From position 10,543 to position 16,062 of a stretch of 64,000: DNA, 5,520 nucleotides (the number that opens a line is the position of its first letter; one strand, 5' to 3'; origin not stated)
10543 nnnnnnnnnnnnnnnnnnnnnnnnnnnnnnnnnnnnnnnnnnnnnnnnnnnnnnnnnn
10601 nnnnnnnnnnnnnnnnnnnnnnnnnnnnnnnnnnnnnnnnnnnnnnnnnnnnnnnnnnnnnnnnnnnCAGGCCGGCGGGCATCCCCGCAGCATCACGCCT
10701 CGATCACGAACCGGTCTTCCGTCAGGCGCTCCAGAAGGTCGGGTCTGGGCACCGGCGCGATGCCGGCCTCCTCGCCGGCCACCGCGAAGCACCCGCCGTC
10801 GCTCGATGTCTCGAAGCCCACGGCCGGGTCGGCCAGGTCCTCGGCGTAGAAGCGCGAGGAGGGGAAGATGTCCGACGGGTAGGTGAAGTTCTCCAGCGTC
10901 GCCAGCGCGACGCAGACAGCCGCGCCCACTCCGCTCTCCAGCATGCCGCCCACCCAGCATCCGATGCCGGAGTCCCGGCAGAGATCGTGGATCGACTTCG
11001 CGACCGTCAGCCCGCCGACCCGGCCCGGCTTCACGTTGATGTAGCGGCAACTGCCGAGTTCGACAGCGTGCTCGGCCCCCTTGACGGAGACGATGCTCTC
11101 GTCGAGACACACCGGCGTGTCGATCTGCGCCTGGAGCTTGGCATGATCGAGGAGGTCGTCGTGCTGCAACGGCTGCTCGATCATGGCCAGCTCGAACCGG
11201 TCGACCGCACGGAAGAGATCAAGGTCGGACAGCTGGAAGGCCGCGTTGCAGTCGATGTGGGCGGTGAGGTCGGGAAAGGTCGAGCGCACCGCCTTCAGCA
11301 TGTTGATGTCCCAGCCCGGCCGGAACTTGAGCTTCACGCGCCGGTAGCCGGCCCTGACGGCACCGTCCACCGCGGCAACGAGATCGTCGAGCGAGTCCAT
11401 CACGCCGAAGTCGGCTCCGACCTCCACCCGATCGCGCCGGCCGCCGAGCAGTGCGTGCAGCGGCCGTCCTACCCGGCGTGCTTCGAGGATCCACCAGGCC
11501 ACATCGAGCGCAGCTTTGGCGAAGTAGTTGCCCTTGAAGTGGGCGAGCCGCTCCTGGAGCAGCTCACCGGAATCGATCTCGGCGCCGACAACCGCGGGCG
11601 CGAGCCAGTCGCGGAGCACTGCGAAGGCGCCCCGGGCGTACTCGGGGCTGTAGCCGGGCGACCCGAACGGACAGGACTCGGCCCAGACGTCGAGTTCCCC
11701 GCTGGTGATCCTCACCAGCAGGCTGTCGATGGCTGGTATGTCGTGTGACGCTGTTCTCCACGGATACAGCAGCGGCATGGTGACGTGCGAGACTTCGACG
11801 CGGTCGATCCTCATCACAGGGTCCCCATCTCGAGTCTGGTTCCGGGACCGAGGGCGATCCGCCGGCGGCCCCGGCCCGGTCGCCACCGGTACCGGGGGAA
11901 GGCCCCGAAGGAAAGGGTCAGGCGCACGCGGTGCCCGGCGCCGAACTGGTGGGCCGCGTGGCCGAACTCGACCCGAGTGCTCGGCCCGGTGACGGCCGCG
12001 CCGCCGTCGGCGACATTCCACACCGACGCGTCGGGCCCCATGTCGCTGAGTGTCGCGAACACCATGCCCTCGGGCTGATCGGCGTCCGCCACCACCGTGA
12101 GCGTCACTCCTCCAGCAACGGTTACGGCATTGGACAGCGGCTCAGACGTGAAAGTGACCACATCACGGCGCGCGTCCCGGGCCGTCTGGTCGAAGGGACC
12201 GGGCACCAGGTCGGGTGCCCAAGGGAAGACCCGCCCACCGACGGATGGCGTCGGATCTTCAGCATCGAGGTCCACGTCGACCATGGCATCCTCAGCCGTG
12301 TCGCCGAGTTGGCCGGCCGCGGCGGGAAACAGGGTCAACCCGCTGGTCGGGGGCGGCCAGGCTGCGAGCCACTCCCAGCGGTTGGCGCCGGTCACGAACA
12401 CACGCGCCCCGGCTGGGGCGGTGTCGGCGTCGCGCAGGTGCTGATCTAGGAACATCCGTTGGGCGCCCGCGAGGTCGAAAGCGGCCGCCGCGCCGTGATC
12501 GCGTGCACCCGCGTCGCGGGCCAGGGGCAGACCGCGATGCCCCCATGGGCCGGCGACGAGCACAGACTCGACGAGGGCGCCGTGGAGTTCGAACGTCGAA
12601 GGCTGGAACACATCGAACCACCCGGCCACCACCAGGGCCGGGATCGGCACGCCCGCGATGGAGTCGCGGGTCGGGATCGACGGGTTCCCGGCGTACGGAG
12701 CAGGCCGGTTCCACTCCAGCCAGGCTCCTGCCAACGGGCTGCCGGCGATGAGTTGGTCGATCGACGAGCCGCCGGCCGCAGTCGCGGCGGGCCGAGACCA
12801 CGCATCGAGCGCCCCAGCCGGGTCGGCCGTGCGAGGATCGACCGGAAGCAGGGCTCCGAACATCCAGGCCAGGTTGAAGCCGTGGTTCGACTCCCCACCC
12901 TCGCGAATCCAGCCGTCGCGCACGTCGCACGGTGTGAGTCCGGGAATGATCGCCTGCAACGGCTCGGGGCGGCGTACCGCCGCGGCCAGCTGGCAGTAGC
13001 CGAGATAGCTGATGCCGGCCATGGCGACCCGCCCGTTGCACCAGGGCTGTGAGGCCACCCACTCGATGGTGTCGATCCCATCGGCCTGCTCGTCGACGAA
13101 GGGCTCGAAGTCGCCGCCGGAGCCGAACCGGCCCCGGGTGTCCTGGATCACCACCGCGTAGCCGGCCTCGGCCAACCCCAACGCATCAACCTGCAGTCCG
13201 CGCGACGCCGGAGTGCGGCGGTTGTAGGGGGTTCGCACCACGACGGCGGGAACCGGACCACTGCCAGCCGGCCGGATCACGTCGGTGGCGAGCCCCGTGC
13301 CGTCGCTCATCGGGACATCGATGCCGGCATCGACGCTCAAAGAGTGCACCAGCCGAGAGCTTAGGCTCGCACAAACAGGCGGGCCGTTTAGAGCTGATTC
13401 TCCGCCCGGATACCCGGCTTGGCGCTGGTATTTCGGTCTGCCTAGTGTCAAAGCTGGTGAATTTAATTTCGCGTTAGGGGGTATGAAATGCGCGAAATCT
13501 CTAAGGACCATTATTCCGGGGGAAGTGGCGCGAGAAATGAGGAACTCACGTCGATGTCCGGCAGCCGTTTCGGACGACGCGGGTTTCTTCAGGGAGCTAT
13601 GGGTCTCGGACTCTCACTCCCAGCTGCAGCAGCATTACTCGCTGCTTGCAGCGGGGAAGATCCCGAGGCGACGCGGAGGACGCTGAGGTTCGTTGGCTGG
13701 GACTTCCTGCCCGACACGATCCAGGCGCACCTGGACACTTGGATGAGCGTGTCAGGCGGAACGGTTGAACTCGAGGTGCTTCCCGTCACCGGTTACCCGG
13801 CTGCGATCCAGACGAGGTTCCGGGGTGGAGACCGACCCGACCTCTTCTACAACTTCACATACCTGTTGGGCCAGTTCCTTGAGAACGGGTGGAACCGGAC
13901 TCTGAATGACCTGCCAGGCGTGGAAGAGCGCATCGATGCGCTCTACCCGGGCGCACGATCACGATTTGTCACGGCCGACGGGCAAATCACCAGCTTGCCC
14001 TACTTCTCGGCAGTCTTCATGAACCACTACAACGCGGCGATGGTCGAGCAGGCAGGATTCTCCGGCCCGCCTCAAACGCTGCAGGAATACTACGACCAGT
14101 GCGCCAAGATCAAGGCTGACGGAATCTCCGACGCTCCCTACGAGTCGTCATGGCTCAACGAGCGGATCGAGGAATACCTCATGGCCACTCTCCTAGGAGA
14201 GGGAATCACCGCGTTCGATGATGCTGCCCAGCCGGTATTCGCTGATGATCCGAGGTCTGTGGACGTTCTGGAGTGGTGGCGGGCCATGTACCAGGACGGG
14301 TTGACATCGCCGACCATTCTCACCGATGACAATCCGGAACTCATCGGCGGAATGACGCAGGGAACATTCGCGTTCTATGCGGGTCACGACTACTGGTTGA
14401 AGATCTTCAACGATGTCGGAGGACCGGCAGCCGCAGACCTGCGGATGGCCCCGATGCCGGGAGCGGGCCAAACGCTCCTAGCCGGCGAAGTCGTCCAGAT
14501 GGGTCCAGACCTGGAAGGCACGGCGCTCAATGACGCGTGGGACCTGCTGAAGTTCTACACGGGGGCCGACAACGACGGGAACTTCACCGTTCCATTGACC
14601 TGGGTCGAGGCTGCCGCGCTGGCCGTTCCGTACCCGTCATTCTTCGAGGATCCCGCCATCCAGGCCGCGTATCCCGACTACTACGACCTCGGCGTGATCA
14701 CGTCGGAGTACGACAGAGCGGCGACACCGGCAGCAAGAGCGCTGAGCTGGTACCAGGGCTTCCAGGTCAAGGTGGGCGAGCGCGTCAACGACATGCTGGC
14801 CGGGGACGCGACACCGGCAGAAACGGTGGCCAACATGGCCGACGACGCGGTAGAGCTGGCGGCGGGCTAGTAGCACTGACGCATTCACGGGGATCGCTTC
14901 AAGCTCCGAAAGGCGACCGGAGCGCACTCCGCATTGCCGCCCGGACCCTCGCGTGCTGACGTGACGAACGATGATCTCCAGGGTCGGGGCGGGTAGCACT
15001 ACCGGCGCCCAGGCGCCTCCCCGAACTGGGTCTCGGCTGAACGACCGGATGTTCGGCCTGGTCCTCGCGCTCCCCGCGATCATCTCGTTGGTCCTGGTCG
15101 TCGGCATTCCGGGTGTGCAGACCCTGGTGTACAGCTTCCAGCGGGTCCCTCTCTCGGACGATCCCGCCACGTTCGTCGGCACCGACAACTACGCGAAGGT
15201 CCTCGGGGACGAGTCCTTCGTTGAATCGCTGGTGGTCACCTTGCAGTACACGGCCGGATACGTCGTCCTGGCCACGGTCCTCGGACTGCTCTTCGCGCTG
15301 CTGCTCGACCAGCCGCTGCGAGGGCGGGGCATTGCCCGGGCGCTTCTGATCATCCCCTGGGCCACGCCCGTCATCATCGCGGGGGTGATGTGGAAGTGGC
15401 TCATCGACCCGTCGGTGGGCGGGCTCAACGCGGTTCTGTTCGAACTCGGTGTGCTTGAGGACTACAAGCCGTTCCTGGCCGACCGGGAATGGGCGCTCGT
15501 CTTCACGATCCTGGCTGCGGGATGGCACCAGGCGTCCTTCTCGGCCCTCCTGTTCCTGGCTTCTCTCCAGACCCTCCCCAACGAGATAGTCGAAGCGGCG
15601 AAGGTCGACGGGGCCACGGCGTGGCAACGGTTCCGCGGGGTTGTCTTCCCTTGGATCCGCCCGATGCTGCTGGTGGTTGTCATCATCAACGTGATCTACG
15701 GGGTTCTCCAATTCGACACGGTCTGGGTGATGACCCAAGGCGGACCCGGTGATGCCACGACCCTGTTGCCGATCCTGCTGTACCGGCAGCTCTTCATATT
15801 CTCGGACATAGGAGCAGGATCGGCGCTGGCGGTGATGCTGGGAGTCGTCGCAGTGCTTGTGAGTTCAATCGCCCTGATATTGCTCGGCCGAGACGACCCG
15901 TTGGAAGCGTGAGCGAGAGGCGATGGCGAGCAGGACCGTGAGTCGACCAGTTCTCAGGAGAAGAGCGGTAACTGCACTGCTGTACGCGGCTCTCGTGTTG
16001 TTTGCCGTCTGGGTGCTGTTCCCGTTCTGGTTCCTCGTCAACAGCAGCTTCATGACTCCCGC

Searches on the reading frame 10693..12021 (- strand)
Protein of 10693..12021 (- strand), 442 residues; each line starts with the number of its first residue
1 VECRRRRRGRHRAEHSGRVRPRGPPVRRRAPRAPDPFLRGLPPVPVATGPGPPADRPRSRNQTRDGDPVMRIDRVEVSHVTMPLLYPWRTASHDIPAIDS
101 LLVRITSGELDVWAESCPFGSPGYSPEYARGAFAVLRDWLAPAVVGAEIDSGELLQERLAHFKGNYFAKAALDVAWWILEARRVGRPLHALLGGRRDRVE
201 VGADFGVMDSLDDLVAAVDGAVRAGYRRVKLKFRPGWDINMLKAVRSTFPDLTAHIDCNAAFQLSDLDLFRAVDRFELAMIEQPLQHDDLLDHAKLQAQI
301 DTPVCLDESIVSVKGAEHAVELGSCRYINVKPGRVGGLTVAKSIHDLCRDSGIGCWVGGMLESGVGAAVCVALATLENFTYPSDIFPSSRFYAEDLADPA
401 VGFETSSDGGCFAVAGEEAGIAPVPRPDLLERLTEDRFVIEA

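Call 49: search_protein_families(library=pfam, proteins=[window:10693-12021:-], max_evalue=0.001)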
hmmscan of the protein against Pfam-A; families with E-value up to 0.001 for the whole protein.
window:10693-12021:- (442 aa): 2 families
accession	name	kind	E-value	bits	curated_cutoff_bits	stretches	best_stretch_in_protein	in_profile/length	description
PF13378.12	MR_MLE_C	-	5.9e-37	127.9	29.4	1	214-401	2-196/219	Enolase C-terminal domain-like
PF02746.21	MR_MLE_N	-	3.1e-08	34.3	22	1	75-193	4-117/117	Mandelate racemase / muconate lactonizing enzyme, N-terminal domain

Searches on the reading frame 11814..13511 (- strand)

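Call 6: search_protein_families(library=pfam, proteins=[window:11814-13511:-], max_evalue=0.01)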
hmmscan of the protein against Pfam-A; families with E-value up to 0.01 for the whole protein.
window:11814-13511:- (565 aa): 3 families
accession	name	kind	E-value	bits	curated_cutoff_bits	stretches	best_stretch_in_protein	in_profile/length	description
PF02129.25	Peptidase_S15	-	1.8e-55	188.9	23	1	70-325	1-260/262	X-Pro dipeptidyl-peptidase (S15 family)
PF08530.16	PepX_C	-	7.6e-16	59.1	22.5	1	370-549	10-192/217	X-Pro dipeptidyl-peptidase C-terminal non-catalytic domain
PF00326.27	Peptidase_S9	-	8.6e-05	22.6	22.6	1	113-197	10-101/213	Prolyl oligopeptidase family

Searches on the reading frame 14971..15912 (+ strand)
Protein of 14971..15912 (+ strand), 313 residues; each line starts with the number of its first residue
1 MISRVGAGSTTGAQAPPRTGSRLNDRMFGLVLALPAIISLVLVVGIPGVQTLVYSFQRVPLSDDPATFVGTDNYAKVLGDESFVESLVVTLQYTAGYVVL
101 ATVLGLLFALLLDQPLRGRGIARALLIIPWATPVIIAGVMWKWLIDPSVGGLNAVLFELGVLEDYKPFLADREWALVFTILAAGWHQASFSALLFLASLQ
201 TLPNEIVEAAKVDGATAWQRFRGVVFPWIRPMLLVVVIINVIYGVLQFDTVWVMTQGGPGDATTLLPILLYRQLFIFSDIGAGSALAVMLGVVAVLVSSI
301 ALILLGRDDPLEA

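Call 6: search_protein_families(library=pfam, proteins=[window:14971-15912:+], max_evalue=0.01)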
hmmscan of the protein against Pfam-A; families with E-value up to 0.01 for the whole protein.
window:14971-15912:+ (313 aa): 1 family
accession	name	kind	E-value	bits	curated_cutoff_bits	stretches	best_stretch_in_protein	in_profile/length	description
PF00528.27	BPD_transp_1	-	5.8e-16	59.2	26.4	1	102-304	2-178/184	Binding-protein-dependent transport system inner membrane component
